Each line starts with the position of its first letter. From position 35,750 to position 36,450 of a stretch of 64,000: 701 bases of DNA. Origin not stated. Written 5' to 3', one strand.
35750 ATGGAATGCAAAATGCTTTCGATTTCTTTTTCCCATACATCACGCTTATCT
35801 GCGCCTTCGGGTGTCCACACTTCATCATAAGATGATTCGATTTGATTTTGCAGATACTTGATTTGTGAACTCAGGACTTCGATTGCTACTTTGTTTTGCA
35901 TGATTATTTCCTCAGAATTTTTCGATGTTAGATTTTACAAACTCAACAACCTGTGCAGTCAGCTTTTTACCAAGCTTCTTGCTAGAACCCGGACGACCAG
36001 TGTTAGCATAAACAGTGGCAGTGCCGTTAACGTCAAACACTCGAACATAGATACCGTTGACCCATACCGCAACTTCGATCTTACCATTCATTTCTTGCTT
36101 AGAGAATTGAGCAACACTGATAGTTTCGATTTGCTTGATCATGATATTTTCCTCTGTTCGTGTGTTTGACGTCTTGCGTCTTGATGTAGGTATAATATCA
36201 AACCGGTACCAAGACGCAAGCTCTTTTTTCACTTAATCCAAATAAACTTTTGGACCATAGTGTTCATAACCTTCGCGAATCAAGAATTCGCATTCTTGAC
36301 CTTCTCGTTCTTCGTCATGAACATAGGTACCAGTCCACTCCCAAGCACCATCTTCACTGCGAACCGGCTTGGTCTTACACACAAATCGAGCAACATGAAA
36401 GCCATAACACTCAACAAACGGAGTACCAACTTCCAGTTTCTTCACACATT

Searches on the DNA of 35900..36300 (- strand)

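Call 66: search_dna_similar(query=window:35900-36300:-, collection=phages, mode=distant, max_rows=20)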
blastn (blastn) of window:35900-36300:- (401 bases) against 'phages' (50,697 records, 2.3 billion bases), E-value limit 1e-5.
Records with a match: 13; places in all: 14; records where one place covers at least 80% of the query: 3.
Best place of each record, by identity: >=99% 5; 80-90% 3; 60-80% 5.
By first word of the organism name: Aeromonas 13.
By host as written in the record: Aeromonas salmonicida 7; Aeromonas hydrophila 4; - 1; Aeromonas hydrophila BIOTECH 10089 1.
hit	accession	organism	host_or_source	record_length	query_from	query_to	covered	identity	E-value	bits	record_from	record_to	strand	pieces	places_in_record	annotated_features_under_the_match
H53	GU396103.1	Aeromonas phage PX29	Aeromonas salmonicida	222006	1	401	100%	100.0%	0e+0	724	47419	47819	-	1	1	hypothetical protein | conserved hypothetical protein (x2)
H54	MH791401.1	Aeromonas phage AsFcp_2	Aeromonas salmonicida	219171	1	401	100%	100.0%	0e+0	724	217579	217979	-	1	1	hypothetical protein | similar to hypothetical protein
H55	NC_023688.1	Aeromonas phage PX29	Aeromonas salmonicida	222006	1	401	100%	100.0%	0e+0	724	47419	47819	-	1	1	hypothetical protein (x3)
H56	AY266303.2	Aeromonas phage Aeh1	Aeromonas hydrophila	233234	3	166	41%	79.9%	4e-33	147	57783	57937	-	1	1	hypothetical protein (x2)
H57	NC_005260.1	Aeromonas phage Aeh1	Aeromonas hydrophila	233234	3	166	41%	79.9%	4e-33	147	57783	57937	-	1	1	hypothetical protein (x2)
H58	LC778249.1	Aeromonas phage phiWae14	urban sewage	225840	19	161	36%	70.7%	2e-10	73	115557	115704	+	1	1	hypothetical protein (x2)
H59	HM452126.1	Aeromonas phage phiAS5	Aeromonas salmonicida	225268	19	161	36%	70.7%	2e-10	72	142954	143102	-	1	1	hypothetical protein (x2)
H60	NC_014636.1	Aeromonas phage phiAS5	Aeromonas salmonicida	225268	19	161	36%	70.7%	2e-10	72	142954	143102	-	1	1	hypothetical protein (x2)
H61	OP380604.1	Aeromonas phage avDM12-TAAL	Aeromonas hydrophila BIOTECH 10089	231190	3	85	21%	88.0%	1e-20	105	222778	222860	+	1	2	hypothetical protein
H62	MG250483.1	Aeromonas phage Ah1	Aeromonas hydrophila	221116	3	86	21%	83.3%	3e-15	88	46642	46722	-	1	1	hypothetical protein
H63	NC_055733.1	Aeromonas phage Ah1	Aeromonas hydrophila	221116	3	86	21%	83.3%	3e-15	88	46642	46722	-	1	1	hypothetical protein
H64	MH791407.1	Aeromonas phage AsFcp_4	Aeromonas salmonicida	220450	352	401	12%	100.0%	2e-16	92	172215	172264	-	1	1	hypothetical protein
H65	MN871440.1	Aeromonas phage AsFcp_1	Aeromonas salmonicida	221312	352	401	12%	100.0%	2e-16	92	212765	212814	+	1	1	record has no annotation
